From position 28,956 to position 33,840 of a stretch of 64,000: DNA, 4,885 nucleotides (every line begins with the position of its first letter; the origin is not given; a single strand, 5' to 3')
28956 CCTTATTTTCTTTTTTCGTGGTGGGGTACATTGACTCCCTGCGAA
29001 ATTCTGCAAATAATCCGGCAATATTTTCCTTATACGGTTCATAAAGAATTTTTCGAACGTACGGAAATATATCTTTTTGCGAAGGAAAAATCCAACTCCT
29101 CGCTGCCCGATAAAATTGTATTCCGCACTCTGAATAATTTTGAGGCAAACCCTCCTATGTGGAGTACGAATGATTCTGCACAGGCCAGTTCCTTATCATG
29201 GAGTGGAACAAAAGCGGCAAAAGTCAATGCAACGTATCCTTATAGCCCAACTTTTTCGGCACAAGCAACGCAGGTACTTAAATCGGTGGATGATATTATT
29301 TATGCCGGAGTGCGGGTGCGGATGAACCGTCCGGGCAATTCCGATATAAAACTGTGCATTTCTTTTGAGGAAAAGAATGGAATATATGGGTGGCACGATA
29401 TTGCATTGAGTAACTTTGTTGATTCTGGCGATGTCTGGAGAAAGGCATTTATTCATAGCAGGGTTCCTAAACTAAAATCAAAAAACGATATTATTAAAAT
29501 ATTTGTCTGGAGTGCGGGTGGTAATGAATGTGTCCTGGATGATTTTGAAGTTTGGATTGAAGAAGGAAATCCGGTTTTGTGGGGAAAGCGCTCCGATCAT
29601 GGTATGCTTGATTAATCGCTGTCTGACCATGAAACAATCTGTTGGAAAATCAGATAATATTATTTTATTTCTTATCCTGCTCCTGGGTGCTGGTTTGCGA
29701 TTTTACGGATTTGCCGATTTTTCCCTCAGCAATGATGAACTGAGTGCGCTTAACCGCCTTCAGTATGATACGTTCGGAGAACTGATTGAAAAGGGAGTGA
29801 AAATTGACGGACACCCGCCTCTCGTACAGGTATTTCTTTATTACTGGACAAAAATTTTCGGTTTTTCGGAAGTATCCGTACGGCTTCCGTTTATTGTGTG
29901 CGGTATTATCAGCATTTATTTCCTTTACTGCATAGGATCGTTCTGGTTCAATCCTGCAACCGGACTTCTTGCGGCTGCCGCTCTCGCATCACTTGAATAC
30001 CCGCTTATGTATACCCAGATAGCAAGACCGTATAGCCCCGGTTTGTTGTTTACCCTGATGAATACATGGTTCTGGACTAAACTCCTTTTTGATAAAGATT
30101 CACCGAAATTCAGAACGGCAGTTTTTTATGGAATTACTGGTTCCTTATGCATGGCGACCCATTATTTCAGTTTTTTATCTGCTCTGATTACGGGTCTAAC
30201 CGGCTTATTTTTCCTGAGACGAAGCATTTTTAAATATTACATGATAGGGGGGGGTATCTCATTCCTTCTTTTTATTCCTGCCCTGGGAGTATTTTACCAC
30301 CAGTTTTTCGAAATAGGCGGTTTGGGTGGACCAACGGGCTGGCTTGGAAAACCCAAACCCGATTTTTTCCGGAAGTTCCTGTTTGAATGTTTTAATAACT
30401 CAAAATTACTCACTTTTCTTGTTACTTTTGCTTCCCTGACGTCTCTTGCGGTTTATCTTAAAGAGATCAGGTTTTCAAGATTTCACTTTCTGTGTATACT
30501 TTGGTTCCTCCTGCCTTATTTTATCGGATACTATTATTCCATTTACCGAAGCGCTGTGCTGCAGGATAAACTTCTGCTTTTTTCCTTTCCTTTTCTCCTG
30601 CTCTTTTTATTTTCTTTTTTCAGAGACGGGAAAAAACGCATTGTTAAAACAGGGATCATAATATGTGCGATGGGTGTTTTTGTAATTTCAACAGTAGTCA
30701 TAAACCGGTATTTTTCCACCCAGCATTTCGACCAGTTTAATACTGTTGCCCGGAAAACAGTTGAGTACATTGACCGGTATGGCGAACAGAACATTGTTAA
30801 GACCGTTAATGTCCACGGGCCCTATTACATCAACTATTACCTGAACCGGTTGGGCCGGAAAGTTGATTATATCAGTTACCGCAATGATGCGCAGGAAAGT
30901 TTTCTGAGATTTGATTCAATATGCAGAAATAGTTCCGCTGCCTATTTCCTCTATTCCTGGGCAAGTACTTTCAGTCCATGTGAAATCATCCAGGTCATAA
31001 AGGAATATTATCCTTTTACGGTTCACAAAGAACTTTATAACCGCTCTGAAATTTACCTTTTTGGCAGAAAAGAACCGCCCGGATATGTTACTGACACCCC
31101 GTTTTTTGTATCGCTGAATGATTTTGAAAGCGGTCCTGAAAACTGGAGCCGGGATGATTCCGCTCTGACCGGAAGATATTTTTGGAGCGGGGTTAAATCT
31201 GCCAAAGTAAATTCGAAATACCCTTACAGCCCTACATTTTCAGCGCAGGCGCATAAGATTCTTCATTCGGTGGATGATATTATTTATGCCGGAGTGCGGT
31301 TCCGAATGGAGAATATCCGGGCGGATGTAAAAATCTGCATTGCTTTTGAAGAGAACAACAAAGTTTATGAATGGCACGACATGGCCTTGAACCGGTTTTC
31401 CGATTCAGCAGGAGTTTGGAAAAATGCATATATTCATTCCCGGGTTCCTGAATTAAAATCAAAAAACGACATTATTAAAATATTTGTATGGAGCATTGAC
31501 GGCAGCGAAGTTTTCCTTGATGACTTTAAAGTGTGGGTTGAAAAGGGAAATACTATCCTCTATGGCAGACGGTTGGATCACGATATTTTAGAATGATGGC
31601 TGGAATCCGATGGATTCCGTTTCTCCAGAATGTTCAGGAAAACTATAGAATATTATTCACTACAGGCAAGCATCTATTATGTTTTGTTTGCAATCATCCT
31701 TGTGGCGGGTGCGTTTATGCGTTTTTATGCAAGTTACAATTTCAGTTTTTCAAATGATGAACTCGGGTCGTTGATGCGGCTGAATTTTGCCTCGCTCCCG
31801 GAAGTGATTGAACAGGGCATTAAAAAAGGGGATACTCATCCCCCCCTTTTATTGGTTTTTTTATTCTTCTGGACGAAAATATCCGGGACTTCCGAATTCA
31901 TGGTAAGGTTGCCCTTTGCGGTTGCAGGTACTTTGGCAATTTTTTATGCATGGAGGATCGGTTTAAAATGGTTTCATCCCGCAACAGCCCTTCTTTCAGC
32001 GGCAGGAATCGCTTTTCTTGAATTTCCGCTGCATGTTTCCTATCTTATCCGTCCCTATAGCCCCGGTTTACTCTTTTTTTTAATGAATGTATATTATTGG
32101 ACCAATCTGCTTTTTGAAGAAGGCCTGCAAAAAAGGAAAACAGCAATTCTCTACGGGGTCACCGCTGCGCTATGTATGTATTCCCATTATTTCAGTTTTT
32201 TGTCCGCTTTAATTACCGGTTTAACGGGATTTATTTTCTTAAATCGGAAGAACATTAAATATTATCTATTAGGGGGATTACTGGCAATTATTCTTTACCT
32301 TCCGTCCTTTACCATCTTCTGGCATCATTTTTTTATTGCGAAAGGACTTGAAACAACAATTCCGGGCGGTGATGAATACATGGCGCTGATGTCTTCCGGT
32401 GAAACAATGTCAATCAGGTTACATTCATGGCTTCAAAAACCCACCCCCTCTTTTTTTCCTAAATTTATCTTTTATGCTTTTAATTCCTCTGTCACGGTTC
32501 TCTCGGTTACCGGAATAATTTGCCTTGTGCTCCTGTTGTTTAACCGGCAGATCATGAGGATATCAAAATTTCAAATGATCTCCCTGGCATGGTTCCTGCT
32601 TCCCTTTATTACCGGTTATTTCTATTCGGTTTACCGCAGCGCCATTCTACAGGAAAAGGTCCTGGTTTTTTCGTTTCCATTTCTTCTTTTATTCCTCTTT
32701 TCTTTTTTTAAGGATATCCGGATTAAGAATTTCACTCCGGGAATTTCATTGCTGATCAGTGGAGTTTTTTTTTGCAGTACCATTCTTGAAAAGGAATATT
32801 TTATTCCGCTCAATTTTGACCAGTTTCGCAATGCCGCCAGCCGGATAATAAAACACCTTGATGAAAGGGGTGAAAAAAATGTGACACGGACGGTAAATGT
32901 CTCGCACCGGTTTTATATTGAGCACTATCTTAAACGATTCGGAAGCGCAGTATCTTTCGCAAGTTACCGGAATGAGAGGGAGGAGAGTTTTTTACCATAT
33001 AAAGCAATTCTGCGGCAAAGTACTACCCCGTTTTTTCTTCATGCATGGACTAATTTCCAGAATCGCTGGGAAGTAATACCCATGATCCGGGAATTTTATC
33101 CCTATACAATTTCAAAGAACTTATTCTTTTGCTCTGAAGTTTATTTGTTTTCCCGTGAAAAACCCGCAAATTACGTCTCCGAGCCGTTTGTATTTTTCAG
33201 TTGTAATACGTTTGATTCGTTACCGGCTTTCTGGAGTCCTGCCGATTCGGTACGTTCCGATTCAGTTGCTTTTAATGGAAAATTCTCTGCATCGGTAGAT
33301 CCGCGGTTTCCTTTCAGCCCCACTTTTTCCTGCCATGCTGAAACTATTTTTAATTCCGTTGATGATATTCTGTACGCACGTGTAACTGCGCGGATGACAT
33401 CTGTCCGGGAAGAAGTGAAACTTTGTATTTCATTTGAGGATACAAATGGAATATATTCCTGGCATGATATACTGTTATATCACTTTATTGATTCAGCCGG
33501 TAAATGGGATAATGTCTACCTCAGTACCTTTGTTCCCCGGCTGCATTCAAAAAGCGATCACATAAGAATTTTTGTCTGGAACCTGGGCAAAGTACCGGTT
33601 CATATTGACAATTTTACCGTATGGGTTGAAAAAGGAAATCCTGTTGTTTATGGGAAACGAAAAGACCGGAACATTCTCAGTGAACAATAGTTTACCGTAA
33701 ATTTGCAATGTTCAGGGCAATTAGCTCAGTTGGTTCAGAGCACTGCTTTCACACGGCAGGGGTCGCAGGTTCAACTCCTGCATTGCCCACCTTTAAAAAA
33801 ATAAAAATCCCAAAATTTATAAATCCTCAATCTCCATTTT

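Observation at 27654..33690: Three tandem paralogous GT-C (PMT/ArnT-like) membrane glycosyltransferases, each with a conserved soluble C-terminal domain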

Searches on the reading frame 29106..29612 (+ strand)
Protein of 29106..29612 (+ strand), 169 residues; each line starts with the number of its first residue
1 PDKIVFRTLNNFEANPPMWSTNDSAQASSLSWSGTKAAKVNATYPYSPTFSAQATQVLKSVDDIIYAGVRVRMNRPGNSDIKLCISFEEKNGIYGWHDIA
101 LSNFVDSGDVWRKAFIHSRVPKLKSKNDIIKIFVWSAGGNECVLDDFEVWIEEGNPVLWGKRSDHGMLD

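Call 55: predict_structure(alignment_id=A2)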
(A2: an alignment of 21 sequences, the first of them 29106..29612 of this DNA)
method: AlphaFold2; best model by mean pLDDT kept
length: 169 residues; sequences in the alignment: 21
mean_pLDDT: 93.6   pTM: 0.89
mean pLDDT of the five models: 93.6, 93.2, 92.9, 92.9, 91.9
residues with pLDDT >= 90: 144; 70-90: 21; 50-70: 4; < 50: 0
segments of 3 or more residues with pLDDT < 50: none
pLDDT, mean of each block of 10 residues (from residue 1): 92 94 74 94 95 97 97 90 97 97 96 98 97 95 97 91 91
secondary structure, 60 per line:
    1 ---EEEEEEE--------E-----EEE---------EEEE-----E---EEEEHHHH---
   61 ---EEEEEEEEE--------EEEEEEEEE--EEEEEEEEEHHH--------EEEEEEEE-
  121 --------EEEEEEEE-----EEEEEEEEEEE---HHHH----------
elements in order: E4-10 E25-27 E37-40 E50-53 H54-57 E64-72 E81-89 E92-100 E112-119 E129-136 E142-152 H156-159

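Call 58: fold_search(model_id=the predicted structure, library=pdb)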
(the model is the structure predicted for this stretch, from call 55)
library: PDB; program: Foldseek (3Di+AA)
matches with E <= 10: 1679; with E <= 0.001: 90
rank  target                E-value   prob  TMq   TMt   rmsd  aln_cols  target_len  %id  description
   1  9jsi_F                8.0e-06  1.00  0.55  0.22   4.5       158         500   13  Clostridium perfringens iota toxin pore Ib in prepore II state (released 2025-05-14)
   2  9jsi_G                8.9e-06  1.00  0.57  0.22   4.2       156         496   13  Clostridium perfringens iota toxin pore Ib in prepore II state (released 2025-05-14)
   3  9jsi_E                9.4e-06  1.00  0.53  0.21   4.7       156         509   11  Clostridium perfringens iota toxin pore Ib in prepore II state (released 2025-05-14)
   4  9jsf                  1.0e-05  1.00  0.54  0.21   4.6       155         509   12  Clostridium perfringens iota toxin pore Ib in prepore I state (released 2025-05-14)
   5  9jsh_D                1.0e-05  1.00  0.55  0.22   4.6       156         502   13  Clostridium perfringens iota toxin pore Ib in prepore III state (released 2025-05-14)
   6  2zex_A                1.2e-05  1.00  0.57  0.63   4.7       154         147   10  Family 16 carbohydrate binding module (released 2008-03-04)
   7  4xup_C                1.2e-05  1.00  0.58  0.61   4.8       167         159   11  Structure of the N-terminal CBM22-1-CBM22-2 tandem domain from Paenibacillus barcinonensis Xyn10C (released 2015-06-03)
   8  2zey_A                1.4e-05  1.00  0.55  0.62   4.4       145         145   10  Family 16 carbohydrate binding module (released 2008-03-04)
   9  4xuo_A                1.6e-05  1.00  0.55  0.59   5.5       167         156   12  Structure of the CBM22-1 xylan-binding domain from Paenibacillus barcinonensis Xyn10C (released 2015-06-03)
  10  2zez_B                1.7e-05  1.00  0.51  0.59   4.5       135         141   10  Family 16 Carbohydrate Binding Module-2 (released 2008-03-25)
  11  4xup_E                1.7e-05  1.00  0.58  0.61   4.8       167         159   11  Structure of the N-terminal CBM22-1-CBM22-2 tandem domain from Paenibacillus barcinonensis Xyn10C (released 2015-06-03)
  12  8zqf                  2.0e-05  1.00  0.49  0.43   5.6       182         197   12  Crystal structure of a novel alginate-binding carbohydrate binding module (released 2024-06-12)
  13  9jsk_G                2.2e-05  1.00  0.52  0.21   4.9       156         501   15  Clostridium perfringens iota toxin pore Ib in prepore IV state (released 2025-05-14)
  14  2zew_A                2.6e-05  1.00  0.57  0.63   4.7       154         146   10  Family 16 Cabohydrate Binding Domain Module 1 (released 2008-03-04)
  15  8dcm_C                2.7e-05  1.00  0.53  0.16   4.7       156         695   11  Crystal structure of Clostridioides difficile binary toxin proCDTb lacking D4 in complex with BINTOXB/22 Fab (released 2023-04-05)
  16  2zew_B                2.9e-05  1.00  0.59  0.65   4.5       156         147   10  Family 16 Cabohydrate Binding Domain Module 1 (released 2008-03-04)
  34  2zex_B                7.7e-05  1.00  0.55  0.62   4.5       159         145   13  Family 16 carbohydrate binding module (released 2008-03-04)
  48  4xup_F                1.7e-04  1.00  0.59  0.35   5.0       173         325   11  Structure of the N-terminal CBM22-1-CBM22-2 tandem domain from Paenibacillus barcinonensis Xyn10C (released 2015-06-03)
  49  4xup_A                1.8e-04  1.00  0.59  0.34   5.2       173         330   12  Structure of the N-terminal CBM22-1-CBM22-2 tandem domain from Paenibacillus barcinonensis Xyn10C (released 2015-06-03)
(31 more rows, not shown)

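Call 59: search_protein_representatives(alignment_id=A2)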
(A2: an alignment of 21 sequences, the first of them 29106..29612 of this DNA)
Query: 21 sequences, 159 profile positions. Proteins with E-value up to 0.001 (for the whole library): 4589; up to 1e-10: 2255; up to 1e-30: 91. The best 150 are listed.
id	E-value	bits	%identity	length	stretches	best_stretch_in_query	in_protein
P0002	1.6e-50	187.0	-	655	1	2-159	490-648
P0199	2.7e-50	186.2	-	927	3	4-156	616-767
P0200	2.1e-48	180.1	-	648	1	2-159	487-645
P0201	4.5e-48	179.0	-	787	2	5-149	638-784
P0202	1.1e-47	177.8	-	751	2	10-149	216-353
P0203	6.1e-46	172.1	-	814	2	9-149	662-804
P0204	2.2e-45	170.3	-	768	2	2-151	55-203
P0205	1.7e-44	167.4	-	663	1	3-158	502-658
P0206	1.4e-43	164.4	-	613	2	16-147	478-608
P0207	3.2e-43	163.3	-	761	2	9-151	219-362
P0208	9.7e-43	161.7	-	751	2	20-151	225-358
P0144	3.6e-42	159.9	-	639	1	4-149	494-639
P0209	1.1e-41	158.3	-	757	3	8-150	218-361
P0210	1.4e-41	157.9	-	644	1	4-151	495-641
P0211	7.7e-41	155.5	-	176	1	2-158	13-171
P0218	2.6e-37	144.1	-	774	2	5-151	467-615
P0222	1.0e-36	142.1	-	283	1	4-149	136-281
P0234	5.5e-35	136.5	-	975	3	2-149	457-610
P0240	3.4e-34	133.9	-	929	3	5-148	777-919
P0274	3.5e-31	124.1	-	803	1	3-151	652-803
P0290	3.3e-30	121.0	-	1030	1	3-155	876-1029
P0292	3.9e-30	120.7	-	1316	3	20-151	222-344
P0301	1.5e-29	118.8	-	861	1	4-149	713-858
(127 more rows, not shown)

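Call 60: search_protein_families(library=pfam, proteins=[P0199, P0201, P0202, P0204, P0207, P0218, P0222, P0234, P0290, P0292], max_evalue=0.01)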
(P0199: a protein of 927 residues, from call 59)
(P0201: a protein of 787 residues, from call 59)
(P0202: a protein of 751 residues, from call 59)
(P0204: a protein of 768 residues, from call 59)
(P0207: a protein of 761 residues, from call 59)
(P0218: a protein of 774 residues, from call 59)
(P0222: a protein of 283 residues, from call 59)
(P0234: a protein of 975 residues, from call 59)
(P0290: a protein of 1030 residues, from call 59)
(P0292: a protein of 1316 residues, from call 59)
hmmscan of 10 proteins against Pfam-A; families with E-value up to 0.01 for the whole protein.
P0199 (927 aa): 0 families

P0201 (787 aa): 0 families

P0202 (751 aa): 0 families

P0204 (768 aa): 2 families
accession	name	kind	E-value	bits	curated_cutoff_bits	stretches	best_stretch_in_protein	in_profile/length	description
PF02018.23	CBM_4_9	-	8.1e-05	23.5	25.9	0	128-178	78-126/136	Carbohydrate binding domain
PF13517.12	FG-GAP_3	-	0.0024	18.8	26.9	0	490-564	1-60/61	FG-GAP-like repeat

P0207 (761 aa): 0 families

P0218 (774 aa): 0 families

P0222 (283 aa): 0 families

P0234 (975 aa): 1 family
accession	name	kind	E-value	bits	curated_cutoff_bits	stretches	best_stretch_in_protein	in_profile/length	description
PF11140.13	DUF2913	-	0.0069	16.6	23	0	848-909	138-195/207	Protein of unknown function (DUF2913)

P0290 (1030 aa): 1 family
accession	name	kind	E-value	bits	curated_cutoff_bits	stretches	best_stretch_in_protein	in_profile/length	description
PF09586.16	YfhO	-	3e-05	23.1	28.5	1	626-700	760-835/835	Bacterial membrane protein YfhO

P0292 (1316 aa): 4 families
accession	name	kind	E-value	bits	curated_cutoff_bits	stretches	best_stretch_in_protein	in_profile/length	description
PF02018.23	CBM_4_9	-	2.6e-09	38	25.9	0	225-323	26-131/136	Carbohydrate binding domain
PF13229.12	Beta_helix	-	3.2e-06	27.3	25.9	1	1131-1258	9-141/158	Right handed beta helix region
PF18925.5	DUF5675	-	8.8e-05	22.8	26.7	0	384-439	36-94/114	Family of unknown function (DUF5675)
PF08757.17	CotH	-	0.00013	22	23.8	1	557-841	1-285/322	CotH kinase protein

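Call 69: search_protein_families(library=ncbifam, proteins=[P0290, P0202], max_evalue=0.001)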
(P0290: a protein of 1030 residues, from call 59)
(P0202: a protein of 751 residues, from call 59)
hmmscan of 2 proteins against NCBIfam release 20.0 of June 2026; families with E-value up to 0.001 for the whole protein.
P0290 (1030 aa): 0 families

P0202 (751 aa): 0 families

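Call 73: search_protein_families(library=pfam, proteins=[P0274, P0301, P0240], max_evalue=0.1)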
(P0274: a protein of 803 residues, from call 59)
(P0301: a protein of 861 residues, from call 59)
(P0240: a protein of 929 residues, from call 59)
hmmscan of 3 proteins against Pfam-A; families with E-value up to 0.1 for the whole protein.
P0274 (803 aa): 0 families

P0301 (861 aa): 2 families
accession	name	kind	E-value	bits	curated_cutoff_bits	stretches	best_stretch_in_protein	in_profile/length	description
PF09586.16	YfhO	-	4e-08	32.6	28.5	1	436-538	733-835/835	Bacterial membrane protein YfhO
PF04932.20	Wzy_C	-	0.013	15.7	31.7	1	538-584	18-63/149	O-Antigen ligase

P0240 (929 aa): 1 family
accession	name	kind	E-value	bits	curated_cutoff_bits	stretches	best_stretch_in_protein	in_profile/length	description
PF09178.16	MGTA_C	-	0.088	13.5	27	0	570-585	27-42/50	4-alpha-glucanotransferase, C-terminal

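Call 84: find_homologous_proteins(query=A2, max_evalue=0.00001)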
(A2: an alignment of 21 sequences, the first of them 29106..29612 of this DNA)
Query A2 (21 sequences) (169 aa, profile of the alignment): 1 proteins with E <= 0.00001 among 528 candidates.
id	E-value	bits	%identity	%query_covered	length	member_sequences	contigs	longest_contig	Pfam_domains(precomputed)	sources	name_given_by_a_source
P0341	6.2e-34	135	21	43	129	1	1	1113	-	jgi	-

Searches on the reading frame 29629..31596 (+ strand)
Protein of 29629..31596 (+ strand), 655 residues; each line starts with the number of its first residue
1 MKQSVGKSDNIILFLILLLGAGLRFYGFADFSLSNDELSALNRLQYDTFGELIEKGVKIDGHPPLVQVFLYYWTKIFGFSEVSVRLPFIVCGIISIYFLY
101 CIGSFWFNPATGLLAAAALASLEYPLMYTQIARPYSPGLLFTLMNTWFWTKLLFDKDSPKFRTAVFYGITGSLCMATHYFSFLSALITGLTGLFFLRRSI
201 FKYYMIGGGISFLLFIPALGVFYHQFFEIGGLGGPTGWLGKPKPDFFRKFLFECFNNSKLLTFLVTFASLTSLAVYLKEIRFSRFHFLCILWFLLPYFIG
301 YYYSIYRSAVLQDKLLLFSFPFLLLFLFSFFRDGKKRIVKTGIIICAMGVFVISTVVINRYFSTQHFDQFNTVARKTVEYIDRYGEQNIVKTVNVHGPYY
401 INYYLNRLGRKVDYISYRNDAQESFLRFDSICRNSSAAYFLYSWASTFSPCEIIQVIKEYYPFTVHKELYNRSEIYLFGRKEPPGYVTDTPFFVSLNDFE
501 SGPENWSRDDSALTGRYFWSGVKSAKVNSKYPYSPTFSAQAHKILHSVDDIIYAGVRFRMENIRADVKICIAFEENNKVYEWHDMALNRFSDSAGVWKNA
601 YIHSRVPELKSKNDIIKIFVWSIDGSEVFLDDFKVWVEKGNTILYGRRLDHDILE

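Call 4: search_protein_families(library=pfam, proteins=[window:29629-31596:+], max_evalue=1)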
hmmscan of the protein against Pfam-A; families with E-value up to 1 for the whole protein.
window:29629-31596:+ (655 aa): 2 families
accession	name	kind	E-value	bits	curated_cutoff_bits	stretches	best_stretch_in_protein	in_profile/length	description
PF13231.12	PMT_2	-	5.9e-15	56.3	26.1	1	62-218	2-157/160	Dolichyl-phosphate-mannose-protein mannosyltransferase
PF16085.10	Phage_holin_3_5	-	0.049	14.2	27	1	88-126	53-92/113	Bacteriophage holin Hol, superfamily III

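Call 5: search_protein_families(library=ncbifam, proteins=[window:29629-31596:+], max_evalue=1)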
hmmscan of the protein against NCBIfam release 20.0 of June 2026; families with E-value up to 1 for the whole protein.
window:29629-31596:+ (655 aa): 0 families

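Call 78: find_related_loci(query=window:29629-31596:+, collection=metagenome_contigs, flank=8000)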
Query window:29629-31596:+ (655 aa) in metagenome_contigs; peptide patterns used: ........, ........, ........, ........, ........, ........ (x = any residue, [..] = any of these).
66 stretches matched a pattern; 5 encode a relative of the query (tblastn E <= 1e-3); 5 distinct loci.
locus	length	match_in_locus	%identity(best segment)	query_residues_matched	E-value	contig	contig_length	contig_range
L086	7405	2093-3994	39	10-641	3e-132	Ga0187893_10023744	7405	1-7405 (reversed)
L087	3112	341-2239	31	12-652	4e-90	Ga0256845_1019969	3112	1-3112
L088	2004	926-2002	47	16-369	1e-82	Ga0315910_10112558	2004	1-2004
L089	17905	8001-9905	26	4-645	6e-72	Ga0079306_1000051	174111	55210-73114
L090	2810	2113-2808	42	30-258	7e-57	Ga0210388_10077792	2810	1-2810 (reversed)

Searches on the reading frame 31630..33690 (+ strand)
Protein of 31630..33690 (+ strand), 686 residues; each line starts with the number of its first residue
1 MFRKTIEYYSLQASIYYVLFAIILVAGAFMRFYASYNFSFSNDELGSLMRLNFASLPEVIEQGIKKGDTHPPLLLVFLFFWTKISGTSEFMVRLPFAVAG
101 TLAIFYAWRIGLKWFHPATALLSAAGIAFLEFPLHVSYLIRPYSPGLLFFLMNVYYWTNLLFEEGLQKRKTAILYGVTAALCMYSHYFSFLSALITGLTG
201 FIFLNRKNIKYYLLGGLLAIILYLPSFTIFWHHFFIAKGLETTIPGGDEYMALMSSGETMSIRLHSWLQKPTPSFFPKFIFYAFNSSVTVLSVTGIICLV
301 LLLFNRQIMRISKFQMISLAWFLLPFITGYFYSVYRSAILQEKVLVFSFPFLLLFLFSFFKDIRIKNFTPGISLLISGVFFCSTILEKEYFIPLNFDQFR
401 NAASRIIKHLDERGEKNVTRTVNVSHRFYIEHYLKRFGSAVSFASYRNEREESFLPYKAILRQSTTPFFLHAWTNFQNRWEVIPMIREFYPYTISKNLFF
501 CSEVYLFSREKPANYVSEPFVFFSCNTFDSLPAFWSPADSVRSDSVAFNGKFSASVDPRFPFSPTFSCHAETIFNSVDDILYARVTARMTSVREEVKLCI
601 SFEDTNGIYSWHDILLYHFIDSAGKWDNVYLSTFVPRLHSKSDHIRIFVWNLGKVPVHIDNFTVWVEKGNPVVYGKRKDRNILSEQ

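Call 4: search_protein_families(library=pfam, proteins=[window:31630-33690:+], max_evalue=1)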
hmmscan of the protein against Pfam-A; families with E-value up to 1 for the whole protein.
window:31630-33690:+ (686 aa): 1 family
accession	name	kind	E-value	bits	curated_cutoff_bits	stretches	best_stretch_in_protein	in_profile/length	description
PF13231.12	PMT_2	-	1.2e-10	42.3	26.1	1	70-226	2-157/160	Dolichyl-phosphate-mannose-protein mannosyltransferase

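Call 5: search_protein_families(library=ncbifam, proteins=[window:31630-33690:+], max_evalue=1)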
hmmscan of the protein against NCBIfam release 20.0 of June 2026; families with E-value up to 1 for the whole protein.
window:31630-33690:+ (686 aa): 0 families

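Call 64: list_cluster_members(proteins=[P0001, P0002, window:31630-33690:+])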
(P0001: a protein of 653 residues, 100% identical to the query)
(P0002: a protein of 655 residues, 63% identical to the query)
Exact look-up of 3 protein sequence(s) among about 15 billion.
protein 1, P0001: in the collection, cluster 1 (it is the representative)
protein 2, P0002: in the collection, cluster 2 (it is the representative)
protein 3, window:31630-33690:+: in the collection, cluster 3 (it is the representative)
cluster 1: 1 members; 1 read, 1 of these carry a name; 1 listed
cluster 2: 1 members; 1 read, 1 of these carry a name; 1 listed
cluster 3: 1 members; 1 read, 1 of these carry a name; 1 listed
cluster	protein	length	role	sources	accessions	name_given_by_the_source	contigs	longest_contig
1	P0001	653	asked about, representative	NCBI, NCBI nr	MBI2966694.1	MAG: glycosyltransferase family 39 protein [Bacteroidetes bacterium] | glycosyltransferase family 39 protein [Bacteroidota bacterium]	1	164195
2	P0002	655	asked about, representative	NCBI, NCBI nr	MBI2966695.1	MAG: glycosyltransferase family 39 protein [Bacteroidetes bacterium] | glycosyltransferase family 39 protein [Bacteroidota bacterium]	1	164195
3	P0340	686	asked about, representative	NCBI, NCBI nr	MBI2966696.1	MAG: glycosyltransferase family 39 protein [Bacteroidetes bacterium] | glycosyltransferase family 39 protein [Bacteroidota bacterium]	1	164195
